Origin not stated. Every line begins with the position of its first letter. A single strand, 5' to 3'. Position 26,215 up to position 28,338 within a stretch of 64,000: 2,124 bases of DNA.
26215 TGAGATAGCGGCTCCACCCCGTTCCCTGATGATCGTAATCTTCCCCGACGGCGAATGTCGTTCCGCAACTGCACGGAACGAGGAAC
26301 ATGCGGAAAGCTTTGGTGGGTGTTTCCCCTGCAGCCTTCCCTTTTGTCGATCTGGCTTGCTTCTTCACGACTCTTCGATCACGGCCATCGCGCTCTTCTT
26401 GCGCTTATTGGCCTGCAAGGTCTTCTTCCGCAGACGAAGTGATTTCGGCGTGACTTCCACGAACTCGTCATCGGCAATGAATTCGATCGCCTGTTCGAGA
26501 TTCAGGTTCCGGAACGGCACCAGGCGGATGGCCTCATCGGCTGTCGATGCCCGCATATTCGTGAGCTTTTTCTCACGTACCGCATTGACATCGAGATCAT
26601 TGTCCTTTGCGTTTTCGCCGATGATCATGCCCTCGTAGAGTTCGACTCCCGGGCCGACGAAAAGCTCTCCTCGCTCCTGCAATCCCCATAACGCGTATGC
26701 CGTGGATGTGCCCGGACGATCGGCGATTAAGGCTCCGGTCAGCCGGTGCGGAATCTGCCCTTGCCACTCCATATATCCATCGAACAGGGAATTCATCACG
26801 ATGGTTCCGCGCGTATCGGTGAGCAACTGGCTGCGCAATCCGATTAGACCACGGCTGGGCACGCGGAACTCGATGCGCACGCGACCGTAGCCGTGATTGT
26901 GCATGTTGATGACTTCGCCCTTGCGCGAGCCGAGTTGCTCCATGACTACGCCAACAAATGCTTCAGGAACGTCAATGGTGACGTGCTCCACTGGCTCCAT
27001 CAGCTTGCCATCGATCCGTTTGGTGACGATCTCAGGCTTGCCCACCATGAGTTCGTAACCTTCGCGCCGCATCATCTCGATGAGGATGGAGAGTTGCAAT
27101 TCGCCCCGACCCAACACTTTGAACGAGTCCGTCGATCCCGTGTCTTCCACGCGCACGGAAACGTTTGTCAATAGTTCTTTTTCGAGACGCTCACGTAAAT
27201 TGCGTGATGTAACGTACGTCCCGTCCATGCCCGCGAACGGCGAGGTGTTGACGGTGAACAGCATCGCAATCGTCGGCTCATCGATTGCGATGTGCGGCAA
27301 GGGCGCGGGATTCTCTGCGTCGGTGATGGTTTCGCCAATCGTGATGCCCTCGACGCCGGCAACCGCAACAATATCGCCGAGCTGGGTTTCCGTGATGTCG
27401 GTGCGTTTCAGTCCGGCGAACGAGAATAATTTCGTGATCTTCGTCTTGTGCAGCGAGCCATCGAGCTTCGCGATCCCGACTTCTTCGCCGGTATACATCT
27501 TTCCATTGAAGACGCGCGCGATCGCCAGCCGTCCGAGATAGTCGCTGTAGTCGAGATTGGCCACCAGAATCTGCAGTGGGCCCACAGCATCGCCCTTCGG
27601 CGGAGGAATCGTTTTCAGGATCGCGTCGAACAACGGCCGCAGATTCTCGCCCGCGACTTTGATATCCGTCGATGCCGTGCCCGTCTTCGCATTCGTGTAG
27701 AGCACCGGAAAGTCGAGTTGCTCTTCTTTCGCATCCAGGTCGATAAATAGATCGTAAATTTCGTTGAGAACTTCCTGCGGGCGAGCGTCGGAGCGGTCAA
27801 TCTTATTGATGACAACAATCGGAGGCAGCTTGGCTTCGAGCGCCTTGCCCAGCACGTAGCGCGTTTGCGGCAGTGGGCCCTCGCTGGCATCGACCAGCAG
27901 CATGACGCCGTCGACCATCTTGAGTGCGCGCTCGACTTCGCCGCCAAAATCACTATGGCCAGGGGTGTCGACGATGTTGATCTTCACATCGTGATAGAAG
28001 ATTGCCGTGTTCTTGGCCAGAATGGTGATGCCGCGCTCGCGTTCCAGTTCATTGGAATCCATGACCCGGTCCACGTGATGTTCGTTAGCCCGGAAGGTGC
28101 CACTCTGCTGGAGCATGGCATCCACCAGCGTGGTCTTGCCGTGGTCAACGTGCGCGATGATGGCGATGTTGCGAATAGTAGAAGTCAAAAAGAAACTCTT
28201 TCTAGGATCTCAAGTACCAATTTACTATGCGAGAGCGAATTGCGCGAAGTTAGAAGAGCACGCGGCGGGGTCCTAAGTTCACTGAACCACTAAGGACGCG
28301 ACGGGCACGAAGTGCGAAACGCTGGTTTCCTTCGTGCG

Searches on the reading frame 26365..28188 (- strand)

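Call 54: search_protein_families(library=pfam, proteins=[window:26365-28188:-], max_evalue=0.0001)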
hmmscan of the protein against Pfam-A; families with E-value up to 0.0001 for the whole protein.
window:26365-28188:- (607 aa): 6 families
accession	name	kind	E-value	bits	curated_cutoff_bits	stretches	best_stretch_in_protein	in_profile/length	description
PF00009.33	GTP_EFTU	-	4.2e-56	189.9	26.5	1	4-196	2-188/188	Elongation factor Tu GTP binding domain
PF21018.2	BipA_C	-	4e-46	155.7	23.8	1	484-592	1-109/110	TypA/BipA C-terminal domain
PF00679.30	EFG_C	-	4.2e-24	84.8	27.9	1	395-482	1-88/89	Elongation factor G C-terminus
PF03144.31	GTP_EFTU_D2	-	6.6e-10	39.7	30.3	1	219-289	1-73/73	Elongation factor Tu domain 2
PF22042.2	EF-G_D2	-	4e-08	33.7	27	1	209-290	6-83/84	Elongation factor G domain 2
PF01926.29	MMR_HSR1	-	3.9e-06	27.4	21.9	1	8-129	2-113/113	50S ribosome-binding GTPase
